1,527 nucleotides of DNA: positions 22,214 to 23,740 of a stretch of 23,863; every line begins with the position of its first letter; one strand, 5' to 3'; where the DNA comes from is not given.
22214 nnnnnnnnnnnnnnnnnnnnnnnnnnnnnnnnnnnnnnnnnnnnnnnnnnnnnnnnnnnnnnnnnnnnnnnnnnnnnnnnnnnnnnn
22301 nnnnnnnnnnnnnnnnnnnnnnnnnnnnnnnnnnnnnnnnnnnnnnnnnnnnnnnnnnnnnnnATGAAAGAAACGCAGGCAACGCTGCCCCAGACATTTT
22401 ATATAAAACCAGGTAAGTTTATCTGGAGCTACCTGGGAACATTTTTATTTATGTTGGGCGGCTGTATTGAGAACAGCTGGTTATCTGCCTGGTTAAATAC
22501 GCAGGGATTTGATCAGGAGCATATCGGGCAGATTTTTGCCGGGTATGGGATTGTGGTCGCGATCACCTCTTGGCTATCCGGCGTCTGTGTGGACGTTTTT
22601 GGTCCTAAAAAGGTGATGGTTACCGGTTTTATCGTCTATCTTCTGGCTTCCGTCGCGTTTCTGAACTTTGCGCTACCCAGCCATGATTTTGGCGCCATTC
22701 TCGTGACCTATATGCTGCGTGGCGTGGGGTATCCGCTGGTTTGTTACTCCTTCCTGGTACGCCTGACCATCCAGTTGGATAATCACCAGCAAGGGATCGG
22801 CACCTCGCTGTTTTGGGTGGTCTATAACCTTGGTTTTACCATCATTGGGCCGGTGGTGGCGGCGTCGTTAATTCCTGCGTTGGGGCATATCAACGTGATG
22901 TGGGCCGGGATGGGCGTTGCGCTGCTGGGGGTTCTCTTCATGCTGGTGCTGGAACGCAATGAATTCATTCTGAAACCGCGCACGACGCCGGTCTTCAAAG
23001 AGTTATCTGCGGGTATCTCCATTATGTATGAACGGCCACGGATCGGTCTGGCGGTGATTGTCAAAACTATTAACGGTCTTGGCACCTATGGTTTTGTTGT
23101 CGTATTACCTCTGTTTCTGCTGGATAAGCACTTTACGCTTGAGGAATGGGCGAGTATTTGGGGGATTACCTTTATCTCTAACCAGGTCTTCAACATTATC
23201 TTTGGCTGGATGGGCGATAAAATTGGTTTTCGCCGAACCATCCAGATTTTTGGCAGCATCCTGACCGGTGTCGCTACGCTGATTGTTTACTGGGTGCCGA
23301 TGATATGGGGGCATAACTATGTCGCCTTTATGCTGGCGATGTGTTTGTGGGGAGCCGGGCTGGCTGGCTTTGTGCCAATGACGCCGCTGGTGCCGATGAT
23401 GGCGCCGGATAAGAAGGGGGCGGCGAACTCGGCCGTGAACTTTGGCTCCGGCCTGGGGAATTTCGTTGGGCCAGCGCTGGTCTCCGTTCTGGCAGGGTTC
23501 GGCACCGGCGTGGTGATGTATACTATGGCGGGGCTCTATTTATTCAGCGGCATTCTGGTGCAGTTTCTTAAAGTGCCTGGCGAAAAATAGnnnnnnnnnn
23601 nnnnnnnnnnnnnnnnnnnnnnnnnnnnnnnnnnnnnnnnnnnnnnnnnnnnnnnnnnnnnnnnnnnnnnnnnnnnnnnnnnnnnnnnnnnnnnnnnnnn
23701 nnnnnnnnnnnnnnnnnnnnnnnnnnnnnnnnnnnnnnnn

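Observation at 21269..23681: AT-rich iolG2 plus MFS transporter module with an attenuator-like hairpin 18 bp before the transporter start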

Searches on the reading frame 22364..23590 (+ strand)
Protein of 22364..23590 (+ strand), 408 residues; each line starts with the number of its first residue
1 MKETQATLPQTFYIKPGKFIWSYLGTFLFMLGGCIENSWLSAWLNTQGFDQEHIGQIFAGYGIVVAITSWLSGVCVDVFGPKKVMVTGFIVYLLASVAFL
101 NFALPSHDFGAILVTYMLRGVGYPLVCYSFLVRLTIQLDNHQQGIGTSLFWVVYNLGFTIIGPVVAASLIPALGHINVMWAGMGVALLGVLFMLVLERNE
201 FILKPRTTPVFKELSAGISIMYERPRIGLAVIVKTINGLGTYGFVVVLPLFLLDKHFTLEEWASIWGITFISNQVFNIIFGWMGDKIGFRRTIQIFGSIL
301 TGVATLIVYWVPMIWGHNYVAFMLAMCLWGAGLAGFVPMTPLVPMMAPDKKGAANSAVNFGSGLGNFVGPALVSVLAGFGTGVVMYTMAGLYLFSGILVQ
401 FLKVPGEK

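Call 6: search_protein_families(proteins=[window:22364-23590:+], library=ncbifam, max_evalue=0.001)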
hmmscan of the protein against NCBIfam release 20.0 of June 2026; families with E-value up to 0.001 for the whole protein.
window:22364-23590:+ (408 aa): 4 families
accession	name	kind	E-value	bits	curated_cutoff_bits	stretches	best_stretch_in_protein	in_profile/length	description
TIGR00897.2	2A0118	subfamily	5.3e-123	410.9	375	1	16-403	6-401/401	RbtT/DalT/CsbX family MFS transporter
TIGR00711.1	efflux_EmrB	subfamily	1.1e-12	47.5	230.2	2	227-376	257-407/485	DHA2 family efflux MFS transporter permease subunit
TIGR00880.1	2_A_01_02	superfamily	1.6e-07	31.6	131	1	57-191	3-133/141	multidrug resistance protein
TIGR00883.1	2A0106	subfamily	1.6e-05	24.1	443.45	0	261-376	36-155/400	metabolite/H+ symporter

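Call 18: find_related_loci(query=window:22364-23590:+, collection=genome_contigs, flank=6000)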
Query window:22364-23590:+ (408 aa) in genome_contigs; peptide patterns used: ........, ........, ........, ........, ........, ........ (x = any residue, [..] = any of these).
38 stretches matched a pattern, but none encodes a relative of the query by tblastn (E <= 1e-3).

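Call 19: find_homologous_proteins(query=window:22364-23590:+, max_evalue=1e-20)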
Query window:22364-23590:+ (408 aa): 23 proteins with E <= 1e-20 among 8000 candidates.
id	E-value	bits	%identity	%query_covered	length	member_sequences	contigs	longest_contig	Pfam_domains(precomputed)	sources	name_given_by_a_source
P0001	1.7e-265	899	99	100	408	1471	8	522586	PF07690.22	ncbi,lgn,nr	ncbi:TPA: MFS transporter [Salmonella enterica subsp. enterica serovar Typhimurium]|nr:MFS transport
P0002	2.5e-213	727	81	97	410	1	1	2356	PF07690.22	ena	-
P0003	1.6e-212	724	79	100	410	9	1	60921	PF07690.22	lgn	-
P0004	3.9e-207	706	77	100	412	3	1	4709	PF07690.22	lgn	-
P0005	9.7e-159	547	64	96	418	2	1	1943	PF07690.22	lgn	-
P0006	1.9e-156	539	64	96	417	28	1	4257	PF07690.22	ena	-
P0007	2.8e-148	512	97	59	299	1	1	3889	PF07690.22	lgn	-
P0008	3.2e-137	476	69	75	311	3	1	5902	PF07690.22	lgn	-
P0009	5.7e-130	452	53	99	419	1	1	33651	PF07690.22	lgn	-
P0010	4.3e-124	433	52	96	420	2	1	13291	PF07690.22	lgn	-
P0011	7.7e-115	402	48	96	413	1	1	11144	PF07690.22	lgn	-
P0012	2.6e-107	377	45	96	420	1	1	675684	PF07690.22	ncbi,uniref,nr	ncbi:MFS transporter [Enterococcus sp. HY326]|uniref:MFS transporter n=1 Tax=Enterococcus sp. HY326 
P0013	7.0e-73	264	35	100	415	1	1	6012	PF07690.22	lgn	-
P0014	3.0e-72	262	34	96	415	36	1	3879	PF07690.22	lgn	-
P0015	1.2e-67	247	36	100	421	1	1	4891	PF07690.22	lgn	-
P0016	1.3e-64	237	37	94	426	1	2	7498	PF12832.14,PF07690.22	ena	-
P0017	4.4e-64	235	36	93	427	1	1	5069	PF07690.22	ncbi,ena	-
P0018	2.1e-63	233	34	95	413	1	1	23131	PF12832.14,PF07690.22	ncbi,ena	-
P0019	1.7e-62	230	34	100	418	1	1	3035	PF07690.22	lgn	-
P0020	3.6e-62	229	37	94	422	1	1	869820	PF07690.22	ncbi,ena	-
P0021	3.5e-60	222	35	94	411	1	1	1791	PF12832.14,PF07690.22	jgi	jgi:polyol permease family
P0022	6.1e-60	221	33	100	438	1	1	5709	PF07690.22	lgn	-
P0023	1.0e-55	208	32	96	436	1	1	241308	PF07690.22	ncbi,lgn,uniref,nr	ncbi:MFS transporter [Mycobacterium sp. Y57]|uniref:MFS transporter n=1 Tax=Mycolicibacterium xanthu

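Call 20: find_encoding_contigs(protein=P0001, flank=6000, max_places=4)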
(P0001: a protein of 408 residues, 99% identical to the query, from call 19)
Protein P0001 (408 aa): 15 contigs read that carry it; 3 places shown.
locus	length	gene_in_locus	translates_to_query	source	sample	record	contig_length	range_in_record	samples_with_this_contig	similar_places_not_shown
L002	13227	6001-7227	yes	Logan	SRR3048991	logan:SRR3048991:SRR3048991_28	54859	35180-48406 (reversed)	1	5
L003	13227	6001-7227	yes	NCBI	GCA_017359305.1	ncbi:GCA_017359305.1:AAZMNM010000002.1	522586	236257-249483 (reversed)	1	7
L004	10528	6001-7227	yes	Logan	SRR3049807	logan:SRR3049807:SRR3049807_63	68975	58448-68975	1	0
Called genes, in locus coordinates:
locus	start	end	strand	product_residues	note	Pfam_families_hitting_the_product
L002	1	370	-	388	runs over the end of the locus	PF07690:MFS_1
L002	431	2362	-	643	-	PF00294:PfkB, PF09863:DUF2090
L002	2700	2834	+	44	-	-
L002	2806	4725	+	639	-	PF02776:TPP_enzyme_N, PF00205:TPP_enzyme_M, PF02775:TPP_enzyme_C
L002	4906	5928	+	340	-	PF01408:GFO_IDH_MocA, PF02894:GFO_IDH_MocA_C, PF22725:GFO_IDH_MocA_C3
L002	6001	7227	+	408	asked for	PF07690:MFS_1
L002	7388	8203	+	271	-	PF01261:AP_endonuc_2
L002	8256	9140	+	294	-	PF01261:AP_endonuc_2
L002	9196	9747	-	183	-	PF04751:DarP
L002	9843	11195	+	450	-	PF01523:PmbA_TldD_1st, PF19290:PmbA_TldD_2nd, PF19289:PmbA_TldD_3rd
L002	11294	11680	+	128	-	PF07361:Cytochrom_B562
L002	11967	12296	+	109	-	-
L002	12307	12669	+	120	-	PF14272:Gly_rich_SFCGS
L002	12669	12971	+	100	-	PF14189:DUF4312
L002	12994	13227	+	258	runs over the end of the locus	PF14188:DUF4311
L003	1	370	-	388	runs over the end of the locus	PF07690:MFS_1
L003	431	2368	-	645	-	PF00294:PfkB, PF09863:DUF2090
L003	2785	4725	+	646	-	PF02776:TPP_enzyme_N, PF00205:TPP_enzyme_M, PF02775:TPP_enzyme_C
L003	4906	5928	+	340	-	PF01408:GFO_IDH_MocA, PF02894:GFO_IDH_MocA_C, PF22725:GFO_IDH_MocA_C3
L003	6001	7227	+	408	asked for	PF07690:MFS_1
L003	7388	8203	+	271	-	PF01261:AP_endonuc_2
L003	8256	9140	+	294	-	PF01261:AP_endonuc_2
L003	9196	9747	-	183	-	PF04751:DarP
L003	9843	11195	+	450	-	PF01523:PmbA_TldD_1st, PF19290:PmbA_TldD_2nd, PF19289:PmbA_TldD_3rd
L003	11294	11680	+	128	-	PF07361:Cytochrom_B562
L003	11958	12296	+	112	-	-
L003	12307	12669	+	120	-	PF14272:Gly_rich_SFCGS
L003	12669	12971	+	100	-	PF14189:DUF4312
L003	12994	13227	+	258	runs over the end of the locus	PF14188:DUF4311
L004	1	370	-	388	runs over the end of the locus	PF07690:MFS_1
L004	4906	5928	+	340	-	PF01408:GFO_IDH_MocA, PF02894:GFO_IDH_MocA_C, PF22725:GFO_IDH_MocA_C3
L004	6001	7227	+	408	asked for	PF07690:MFS_1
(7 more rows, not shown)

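Call 21: find_encoding_contigs(protein=P0003, flank=6000, max_places=3)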
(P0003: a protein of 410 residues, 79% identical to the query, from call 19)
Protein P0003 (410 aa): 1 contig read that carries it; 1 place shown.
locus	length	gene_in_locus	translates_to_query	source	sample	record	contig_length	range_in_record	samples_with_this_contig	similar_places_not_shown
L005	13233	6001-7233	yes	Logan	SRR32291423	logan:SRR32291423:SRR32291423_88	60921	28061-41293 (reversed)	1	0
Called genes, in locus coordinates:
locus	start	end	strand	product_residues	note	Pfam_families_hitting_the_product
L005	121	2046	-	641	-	PF00294:PfkB, PF09863:DUF2090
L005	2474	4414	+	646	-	PF02776:TPP_enzyme_N, PF00205:TPP_enzyme_M, PF02775:TPP_enzyme_C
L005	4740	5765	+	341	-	PF01408:GFO_IDH_MocA, PF02894:GFO_IDH_MocA_C, PF22725:GFO_IDH_MocA_C3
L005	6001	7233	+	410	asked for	PF07690:MFS_1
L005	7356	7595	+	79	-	PF07081:DUF1349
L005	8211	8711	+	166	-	PF05591:T6SS_VipA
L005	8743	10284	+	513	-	PF05943:VipB, PF18945:VipB_2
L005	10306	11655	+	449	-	PF05936:T6SS_VasE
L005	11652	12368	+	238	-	PF09850:DotU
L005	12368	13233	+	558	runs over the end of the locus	PF00691:OmpA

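Call 22: find_encoding_contigs(protein=P0004, flank=6000, max_places=3)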
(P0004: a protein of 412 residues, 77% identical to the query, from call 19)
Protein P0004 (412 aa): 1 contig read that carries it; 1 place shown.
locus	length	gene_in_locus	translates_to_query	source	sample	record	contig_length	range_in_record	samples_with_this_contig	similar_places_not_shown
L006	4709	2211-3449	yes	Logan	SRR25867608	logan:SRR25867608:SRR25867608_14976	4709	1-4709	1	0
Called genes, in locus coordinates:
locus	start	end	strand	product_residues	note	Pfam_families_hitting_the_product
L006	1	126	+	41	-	?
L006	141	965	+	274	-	PF01261:AP_endonuc_2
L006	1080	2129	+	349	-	PF01408:GFO_IDH_MocA, PF02894:GFO_IDH_MocA_C, PF22725:GFO_IDH_MocA_C3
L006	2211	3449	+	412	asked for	PF07690:MFS_1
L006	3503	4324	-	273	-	PF01261:AP_endonuc_2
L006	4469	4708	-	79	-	?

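Call 23: find_encoding_contigs(protein=P0009, flank=6000, max_places=2)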
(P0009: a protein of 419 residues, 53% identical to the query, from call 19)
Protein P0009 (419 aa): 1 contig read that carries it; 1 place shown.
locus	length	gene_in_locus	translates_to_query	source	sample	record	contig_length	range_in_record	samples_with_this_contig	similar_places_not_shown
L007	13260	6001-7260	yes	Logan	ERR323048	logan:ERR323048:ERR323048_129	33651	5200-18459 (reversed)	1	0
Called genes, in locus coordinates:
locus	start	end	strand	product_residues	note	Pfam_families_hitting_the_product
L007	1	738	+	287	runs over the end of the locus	PF02311:AraC_binding (weak), PF00165:HTH_AraC, PF12833:HTH_18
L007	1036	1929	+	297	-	PF01261:AP_endonuc_2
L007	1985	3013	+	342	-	PF01408:GFO_IDH_MocA, PF02894:GFO_IDH_MocA_C, PF22725:GFO_IDH_MocA_C3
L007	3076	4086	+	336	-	PF01408:GFO_IDH_MocA, PF02894:GFO_IDH_MocA_C, PF22725:GFO_IDH_MocA_C3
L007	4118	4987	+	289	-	PF01261:AP_endonuc_2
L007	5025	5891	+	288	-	PF01261:AP_endonuc_2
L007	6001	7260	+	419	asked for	PF07690:MFS_1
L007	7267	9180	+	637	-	PF02776:TPP_enzyme_N, PF00205:TPP_enzyme_M, PF02775:TPP_enzyme_C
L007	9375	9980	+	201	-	PF09605:Trep_Strep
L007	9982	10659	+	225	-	PF02361:CbiQ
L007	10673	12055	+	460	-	PF01078:Mg_chelatase (faint), PF02367:TsaE (faint), PF02463:SMC_N (faint), PF03193:RsgA_GTPase (faint), PF00005:ABC_tran, PF13304:AAA_21 (weak), PF00005:ABC_tran, PF13304:AAA_21 (weak), +7 more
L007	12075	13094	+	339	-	PF12833:HTH_18, PF00165:HTH_AraC (weak)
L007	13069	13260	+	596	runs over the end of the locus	PF00664:ABC_membrane, PF00005:ABC_tran, PF02463:SMC_N (weak)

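Call 24: find_encoding_contigs(protein=P0010, flank=6000, max_places=2)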
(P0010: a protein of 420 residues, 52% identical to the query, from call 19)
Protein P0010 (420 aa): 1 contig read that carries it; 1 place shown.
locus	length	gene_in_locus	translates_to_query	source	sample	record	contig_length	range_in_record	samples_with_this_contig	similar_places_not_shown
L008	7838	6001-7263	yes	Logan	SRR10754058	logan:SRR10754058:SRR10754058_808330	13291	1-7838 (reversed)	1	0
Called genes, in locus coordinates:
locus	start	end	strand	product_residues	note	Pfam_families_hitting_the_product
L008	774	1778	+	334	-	PF00356:LacI, PF00532:Peripla_BP_1, PF13407:Peripla_BP_4, PF13377:Peripla_BP_3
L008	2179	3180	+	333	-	PF01408:GFO_IDH_MocA, PF02894:GFO_IDH_MocA_C, PF22725:GFO_IDH_MocA_C3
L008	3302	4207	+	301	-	PF01261:AP_endonuc_2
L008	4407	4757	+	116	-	PF02894:GFO_IDH_MocA_C (weak)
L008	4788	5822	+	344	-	PF01408:GFO_IDH_MocA, PF02894:GFO_IDH_MocA_C, PF22725:GFO_IDH_MocA_C3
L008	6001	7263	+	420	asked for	PF07690:MFS_1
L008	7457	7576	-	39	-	-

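Call 25: find_encoding_contigs(protein=P0012, flank=6000, max_places=2)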
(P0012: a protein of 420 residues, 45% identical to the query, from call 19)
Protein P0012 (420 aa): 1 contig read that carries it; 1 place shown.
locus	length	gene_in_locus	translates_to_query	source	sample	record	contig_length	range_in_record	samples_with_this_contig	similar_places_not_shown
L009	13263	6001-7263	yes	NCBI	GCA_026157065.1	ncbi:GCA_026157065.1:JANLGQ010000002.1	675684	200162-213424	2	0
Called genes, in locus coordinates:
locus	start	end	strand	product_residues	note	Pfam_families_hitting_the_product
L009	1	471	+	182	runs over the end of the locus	PF02525:Flavodoxin_2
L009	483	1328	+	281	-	PF00248:Aldo_ket_red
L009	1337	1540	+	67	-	PF01361:Tautomerase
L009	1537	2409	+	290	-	PF05368:NmrA, PF13460:NAD_binding_10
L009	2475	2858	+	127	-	PF06772:LtrA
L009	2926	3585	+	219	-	PF06772:LtrA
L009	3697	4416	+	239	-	PF00106:adh_short, PF08659:KR, PF13561:adh_short_C2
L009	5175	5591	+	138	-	PF01797:Y1_Tnp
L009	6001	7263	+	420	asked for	PF07690:MFS_1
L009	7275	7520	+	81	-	-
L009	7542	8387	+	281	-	PF01116:F_bP_aldolase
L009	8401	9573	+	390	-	PF00465:Fe-ADH, PF13685:Fe-ADH_2 (faint), PF25137:ADH_Fe_C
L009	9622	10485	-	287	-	PF00165:HTH_AraC, PF12833:HTH_18, PF00165:HTH_AraC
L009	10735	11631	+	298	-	PF01261:AP_endonuc_2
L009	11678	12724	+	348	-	PF01408:GFO_IDH_MocA, PF02894:GFO_IDH_MocA_C, PF22725:GFO_IDH_MocA_C3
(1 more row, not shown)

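Call 26: find_encoding_contigs(protein=P0006, flank=6000, max_places=2)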
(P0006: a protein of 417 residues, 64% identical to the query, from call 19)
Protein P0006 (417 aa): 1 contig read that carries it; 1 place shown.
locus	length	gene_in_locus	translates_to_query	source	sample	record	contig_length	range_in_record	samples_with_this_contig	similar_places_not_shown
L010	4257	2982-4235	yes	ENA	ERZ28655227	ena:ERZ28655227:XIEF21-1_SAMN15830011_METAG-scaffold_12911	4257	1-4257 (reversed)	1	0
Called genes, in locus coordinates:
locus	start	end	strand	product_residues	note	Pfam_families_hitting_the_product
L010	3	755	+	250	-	?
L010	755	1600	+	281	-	PF00528:BPD_transp_1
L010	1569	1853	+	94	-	PF04069:OpuAC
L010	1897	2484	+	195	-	PF04069:OpuAC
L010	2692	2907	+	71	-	PF01261:AP_endonuc_2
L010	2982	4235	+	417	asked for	PF07690:MFS_1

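Call 35: find_related_loci(query=A1, collection=genome_contigs, flank=5000)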
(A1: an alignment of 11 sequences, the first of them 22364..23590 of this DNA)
Query A1 (408 aa) in genome_contigs; peptide patterns used: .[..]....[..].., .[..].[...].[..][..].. (x = any residue, [..] = any of these).
65 stretches matched a pattern; 36 encode a relative of the query (tblastn E <= 1e-3); 36 distinct loci.
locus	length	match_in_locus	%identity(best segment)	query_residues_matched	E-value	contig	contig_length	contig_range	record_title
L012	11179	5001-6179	47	16-407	4e-119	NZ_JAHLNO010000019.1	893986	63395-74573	Virgibacillus proomii strain N4 N4_ctg00001, whole genome shotgun sequence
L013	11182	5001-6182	45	16-408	1e-113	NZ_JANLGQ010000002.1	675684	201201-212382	Enterococcus sp. HY326 Scaffold2_1, whole genome shotgun sequence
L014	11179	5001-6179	38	16-407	4e-92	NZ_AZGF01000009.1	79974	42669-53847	Paucilactobacillus suebicus DSM 5007 = KCTC 3549 strain DSM 5007 Scaffold9, whole genome shotgun sequence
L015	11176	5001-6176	39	16-407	9e-89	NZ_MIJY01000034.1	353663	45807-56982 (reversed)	Enterococcus termitis strain LMG 8895 4, whole genome shotgun sequence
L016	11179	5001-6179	38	16-408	8e-86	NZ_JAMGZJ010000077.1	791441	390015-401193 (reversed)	Silvania confinis strain H4N4 NODE_2_length_791441_cov_69.562868, whole genome shotgun sequence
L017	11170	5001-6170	40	18-408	5e-83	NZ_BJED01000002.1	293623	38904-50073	Enterococcus hulanensis strain 190-7 scaffold2, whole genome shotgun sequence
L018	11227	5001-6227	37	1-407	5e-83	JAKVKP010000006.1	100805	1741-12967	MAG: Streptococcaceae bacterium isolate UW_MP_STREP2_1 Ga0455792_000033, whole genome shotgun sequence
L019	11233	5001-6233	35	1-408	1e-82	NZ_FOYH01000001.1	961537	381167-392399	Enterobacter sp. kpr-6, whole genome shotgun sequence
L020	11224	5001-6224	36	10-408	3e-82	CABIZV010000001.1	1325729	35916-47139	Enterobacteriaceae bacterium isolate MGYG-HGUT-00110 genome assembly, contig: .20298_3_19.1, whole genome shotgun sequen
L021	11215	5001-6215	36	10-405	3e-82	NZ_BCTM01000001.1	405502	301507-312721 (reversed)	Kluyvera cryocrescens NBRC 102467, whole genome shotgun sequence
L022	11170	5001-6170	37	16-405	3e-82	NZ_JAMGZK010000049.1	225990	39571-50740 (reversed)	Silvania hatchlandensis strain H19S6 NODE_7_length_225990_cov_54.937325, whole genome shotgun sequence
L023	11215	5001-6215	35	10-405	3e-82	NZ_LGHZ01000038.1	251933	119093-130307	Kluyvera genomosp. 1 strain L2 contig38, whole genome shotgun sequence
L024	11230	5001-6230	36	1-407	5e-82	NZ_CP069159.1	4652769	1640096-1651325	Citrobacter sp. R56 chromosome, complete genome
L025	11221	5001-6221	36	10-407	1e-81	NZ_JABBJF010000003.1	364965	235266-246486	Kluyvera sichuanensis strain 090646 contig00003, whole genome shotgun sequence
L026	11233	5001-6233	35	1-408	4e-81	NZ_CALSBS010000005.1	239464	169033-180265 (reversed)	Pseudocitrobacter vendiensis strain CPO20170097T, whole genome shotgun sequence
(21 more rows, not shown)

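Call 40: search_protein_families(proteins=[L024:1957-3354:+, L024:3397-4953:+, L024:4986-6248:+, L024:6319-7236:+, L024:7243-8418:+, L024:8411-9358:+], library=ncbifam, max_evalue=1e-10)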
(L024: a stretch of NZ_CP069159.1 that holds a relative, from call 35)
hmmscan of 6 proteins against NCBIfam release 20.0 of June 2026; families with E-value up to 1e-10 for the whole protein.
L024:1957-3354:+ (465 aa): 5 families
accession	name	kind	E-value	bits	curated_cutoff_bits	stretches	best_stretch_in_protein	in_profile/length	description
NF051861.1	PolglcturonPglBAgro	equivalog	4e-129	431.2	600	1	27-451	9-435/437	polygalacturonase PglB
NF049899.1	RhamgalacuronBT4153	equivalog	4.9e-43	147.4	650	1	21-373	54-416/432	rhamnogalacturonidase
NF049898.1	RhamgalacuronBT4146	equivalog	5.3e-38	130.9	500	1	25-244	10-228/445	rhamnogalacturonidase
NF051860.1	PolglcturonPglAAgro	equivalog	1.2e-37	129.8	600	1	14-299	91-389/502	polygalacturonase PglA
NF049892.1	AlphdgalacturondseBT4155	equivalog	5.8e-26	91.2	800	1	23-273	60-336/454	alpha-d-galacturonidase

L024:3397-4953:+ (518 aa): 5 families
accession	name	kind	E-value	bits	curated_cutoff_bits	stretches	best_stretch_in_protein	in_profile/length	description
TIGR00792.1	gph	subfamily_domain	5e-51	173.7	231.35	1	14-461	2-433/437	glycoside-pentoside-hexuronide (GPH):cation symporter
NF007749.0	PRK10429.1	equivalog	4.9e-35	121.3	456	1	7-479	2-464/473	melibiose:sodium transporter MelB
NF007237.0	PRK09669.1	subfamily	8.9e-29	100.4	610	1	7-474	5-454/461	putative symporter YagG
NF007353.0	PRK09848.1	equivalog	4.8e-26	91.5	528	1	6-467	3-446/457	glucuronide transporter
NF008526.0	PRK11462.1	equivalog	3.9e-18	65.5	836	1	9-467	7-447/460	glycoside-pentoside-hexuronide family transporter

L024:4986-6248:+ (420 aa): 2 families
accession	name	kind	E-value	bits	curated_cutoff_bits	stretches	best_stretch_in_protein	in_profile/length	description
TIGR00897.2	2A0118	subfamily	7.2e-139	463.2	375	1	20-410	2-400/401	RbtT/DalT/CsbX family MFS transporter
TIGR00900.1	2A0121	subfamily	3.4e-11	43.1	319.6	0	51-174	235-361/364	H+ Antiporter protein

L024:6319-7236:+ (305 aa): 1 family
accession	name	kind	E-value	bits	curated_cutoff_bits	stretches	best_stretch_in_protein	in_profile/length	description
NF049931.1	GlyBetbindOsmF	equivalog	1.5e-152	506.5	400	1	23-305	1-283/283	glycine betaine ABC transporter substrate-binding protein OsmF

L024:7243-8418:+ (391 aa): 2 families
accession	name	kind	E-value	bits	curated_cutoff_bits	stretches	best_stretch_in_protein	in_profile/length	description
TIGR03416.1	ABC_choXWV_perm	equivalog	1.6e-20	73.7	363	1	181-377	86-266/267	choline ABC transporter permease subunit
NF008196.0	PRK10952.1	equivalog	1.7e-17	63.3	439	1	187-378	150-325/356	glycine betaine/L-proline ABC transporter permease ProW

L024:8411-9358:+ (315 aa): 172 families (the best 25 are shown)
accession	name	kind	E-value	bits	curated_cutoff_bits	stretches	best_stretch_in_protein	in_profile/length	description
TIGR01186.1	proV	subfamily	3e-88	296.4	326.6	1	11-301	3-291/363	betaine/proline/choline family ABC transporter ATP-binding protein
TIGR00968.1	3a0106s01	subfamily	1.5e-67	227.6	342.75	1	2-238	1-234/237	sulfate ABC transporter ATP-binding protein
TIGR03265.1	PhnT2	equivalog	1.6e-67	228.3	457.7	1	2-238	5-238/353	putative 2-aminoethylphosphonate ABC transporter ATP-binding protein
TIGR01187.1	potA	subfamily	3.3e-62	210.5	355.6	1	32-240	1-206/325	polyamine ABC transporter ATP-binding protein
NF006987.0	PRK09452.1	equivalog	4.1e-62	210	482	1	1-238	17-251/378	spermidine/putrescine ABC transporter ATP-binding protein PotA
NF043075.1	MMSYN1_0197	equivalog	4.4e-61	206.7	550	1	1-240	2-238/341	spermidine/putrescine ABC transporter ATP-binding protein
NF040840.2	tungstate_WtpC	equivalog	5.4e-61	206.8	440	1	1-238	1-234/347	tungstate ABC transporter ATP-binding protein WtpC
NF008105.0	PRK10851.1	equivalog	3.3e-59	200.4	502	1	2-237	3-239/362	sulfate/thiosulfate ABC transporter ATP-binding protein CysA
TIGR03415.1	ABC_choXWV_ATP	equivalog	5.7e-59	200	483.75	1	7-236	30-266/382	choline ABC transporter ATP-binding protein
NF008653.0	PRK11650.1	subfamily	7e-58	196.4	432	1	2-240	4-240/357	sn-glycerol-3-phosphate ABC transporter ATP-binding protein UgpC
NF008233.0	PRK11000.1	equivalog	6.1e-57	193.1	568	1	3-239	5-238/369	maltose/maltodextrin ABC transporter ATP-binding protein MalK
TIGR03258.1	PhnT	equivalog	1.9e-56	191.6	499.15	1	3-240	10-245/359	2-aminoethylphosphonate ABC transport system ATP-binding subunit PhnT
NF008621.0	PRK11607.1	equivalog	5.6e-54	183.4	613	1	2-249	20-264/377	putrescine ABC transporter ATP-binding subunit PotG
NF040933.2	ABC_arch_GlcV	equivalog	2.5e-52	177.9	450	1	2-237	3-244/357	glucose ABC transporter ATP-binding protein GlcV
NF007027.0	PRK09493.1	equivalog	3.9e-52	177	379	1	1-235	1-236/240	glutamine ABC transporter ATP-binding protein GlnQ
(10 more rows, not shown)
